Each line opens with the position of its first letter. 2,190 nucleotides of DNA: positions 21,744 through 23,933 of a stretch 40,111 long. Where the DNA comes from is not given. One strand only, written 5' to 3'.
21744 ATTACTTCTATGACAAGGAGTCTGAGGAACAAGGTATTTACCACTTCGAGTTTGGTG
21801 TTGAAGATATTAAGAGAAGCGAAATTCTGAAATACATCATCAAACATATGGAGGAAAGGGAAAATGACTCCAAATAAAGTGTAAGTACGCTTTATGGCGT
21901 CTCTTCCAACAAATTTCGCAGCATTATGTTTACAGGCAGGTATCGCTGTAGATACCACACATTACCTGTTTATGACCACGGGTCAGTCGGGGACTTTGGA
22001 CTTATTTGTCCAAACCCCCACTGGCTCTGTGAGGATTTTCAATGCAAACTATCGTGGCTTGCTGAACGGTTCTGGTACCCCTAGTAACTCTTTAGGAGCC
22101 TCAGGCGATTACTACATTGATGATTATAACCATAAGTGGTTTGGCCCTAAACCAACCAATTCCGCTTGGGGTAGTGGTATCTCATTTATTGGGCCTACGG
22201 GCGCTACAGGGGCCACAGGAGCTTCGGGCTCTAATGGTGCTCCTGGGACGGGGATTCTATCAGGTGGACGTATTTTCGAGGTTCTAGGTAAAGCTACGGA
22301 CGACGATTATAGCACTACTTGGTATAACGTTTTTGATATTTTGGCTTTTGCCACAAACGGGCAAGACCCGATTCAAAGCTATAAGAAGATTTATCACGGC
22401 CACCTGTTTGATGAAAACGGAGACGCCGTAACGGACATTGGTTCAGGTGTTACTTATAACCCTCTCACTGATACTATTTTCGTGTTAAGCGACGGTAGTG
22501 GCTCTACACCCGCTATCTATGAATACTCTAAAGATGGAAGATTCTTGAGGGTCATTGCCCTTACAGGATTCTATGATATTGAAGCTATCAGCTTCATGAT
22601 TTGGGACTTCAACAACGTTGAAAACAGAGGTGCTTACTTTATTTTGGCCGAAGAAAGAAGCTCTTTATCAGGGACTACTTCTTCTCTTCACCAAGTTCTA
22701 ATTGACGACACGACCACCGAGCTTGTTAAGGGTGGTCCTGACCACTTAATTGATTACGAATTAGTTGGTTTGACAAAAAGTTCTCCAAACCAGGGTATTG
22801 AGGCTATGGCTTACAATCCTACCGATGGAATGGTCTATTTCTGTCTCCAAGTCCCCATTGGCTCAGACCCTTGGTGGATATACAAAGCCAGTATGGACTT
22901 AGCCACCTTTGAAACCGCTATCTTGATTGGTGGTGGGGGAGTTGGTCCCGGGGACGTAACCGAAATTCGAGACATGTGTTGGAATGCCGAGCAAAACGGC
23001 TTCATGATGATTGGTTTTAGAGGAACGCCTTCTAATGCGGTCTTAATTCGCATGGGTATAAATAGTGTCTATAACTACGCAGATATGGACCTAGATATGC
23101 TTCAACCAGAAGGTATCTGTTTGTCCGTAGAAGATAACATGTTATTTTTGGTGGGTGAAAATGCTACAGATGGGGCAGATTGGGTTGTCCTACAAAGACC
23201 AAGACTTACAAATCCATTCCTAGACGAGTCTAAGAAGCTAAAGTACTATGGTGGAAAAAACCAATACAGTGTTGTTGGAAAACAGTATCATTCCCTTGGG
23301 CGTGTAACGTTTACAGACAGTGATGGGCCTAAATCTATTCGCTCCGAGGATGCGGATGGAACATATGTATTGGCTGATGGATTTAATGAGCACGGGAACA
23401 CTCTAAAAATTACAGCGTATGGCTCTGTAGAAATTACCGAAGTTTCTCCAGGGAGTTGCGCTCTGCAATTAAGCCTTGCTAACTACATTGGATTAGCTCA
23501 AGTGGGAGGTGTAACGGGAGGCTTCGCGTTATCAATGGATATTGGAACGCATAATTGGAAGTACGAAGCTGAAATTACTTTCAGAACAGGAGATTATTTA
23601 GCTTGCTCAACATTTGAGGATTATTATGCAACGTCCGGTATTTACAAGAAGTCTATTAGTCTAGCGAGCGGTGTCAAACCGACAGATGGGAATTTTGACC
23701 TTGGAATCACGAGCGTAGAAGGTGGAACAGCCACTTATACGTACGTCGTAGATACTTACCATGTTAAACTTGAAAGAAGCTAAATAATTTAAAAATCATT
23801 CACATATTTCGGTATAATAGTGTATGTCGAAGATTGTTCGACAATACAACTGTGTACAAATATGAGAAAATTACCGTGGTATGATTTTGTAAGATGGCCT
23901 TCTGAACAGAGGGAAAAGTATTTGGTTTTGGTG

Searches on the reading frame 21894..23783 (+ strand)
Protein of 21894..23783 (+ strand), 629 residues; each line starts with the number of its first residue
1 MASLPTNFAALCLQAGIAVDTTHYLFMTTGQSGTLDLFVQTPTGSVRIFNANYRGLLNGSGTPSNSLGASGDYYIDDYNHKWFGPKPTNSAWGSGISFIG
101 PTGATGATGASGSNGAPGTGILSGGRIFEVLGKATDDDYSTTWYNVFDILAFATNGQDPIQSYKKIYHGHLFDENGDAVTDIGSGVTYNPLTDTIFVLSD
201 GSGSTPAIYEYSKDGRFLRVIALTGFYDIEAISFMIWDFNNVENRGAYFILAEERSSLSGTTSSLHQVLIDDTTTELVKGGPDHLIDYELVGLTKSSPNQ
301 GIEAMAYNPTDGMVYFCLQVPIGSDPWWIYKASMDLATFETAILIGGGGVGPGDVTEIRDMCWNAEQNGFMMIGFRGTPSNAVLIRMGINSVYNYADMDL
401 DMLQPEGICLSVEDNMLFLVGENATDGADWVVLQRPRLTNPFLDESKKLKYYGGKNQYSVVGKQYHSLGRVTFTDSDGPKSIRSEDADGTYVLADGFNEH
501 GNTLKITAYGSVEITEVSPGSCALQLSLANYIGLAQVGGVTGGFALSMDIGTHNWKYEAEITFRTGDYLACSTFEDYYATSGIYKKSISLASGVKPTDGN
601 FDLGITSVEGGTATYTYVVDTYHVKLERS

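Call 13: search_protein_families(library=phrogs, proteins=[window:21894-23783:+], max_evalue=0.001)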
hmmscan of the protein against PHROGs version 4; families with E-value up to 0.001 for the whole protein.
window:21894-23783:+ (629 aa): 0 families

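Call 20: search_protein_families(library=pfam, proteins=[window:21894-23783:+], max_evalue=0.01)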
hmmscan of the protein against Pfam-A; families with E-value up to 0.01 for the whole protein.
window:21894-23783:+ (629 aa): 2 families
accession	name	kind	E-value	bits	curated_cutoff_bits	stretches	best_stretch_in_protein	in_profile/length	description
PF06977.17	SdiA-regulated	-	1.2e-11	44.8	21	1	176-316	18-135/249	SdiA-regulated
PF13449.12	Phytase-like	-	0.0011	19.4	27.6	1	185-326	72-150/284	Esterase-like activity of phytase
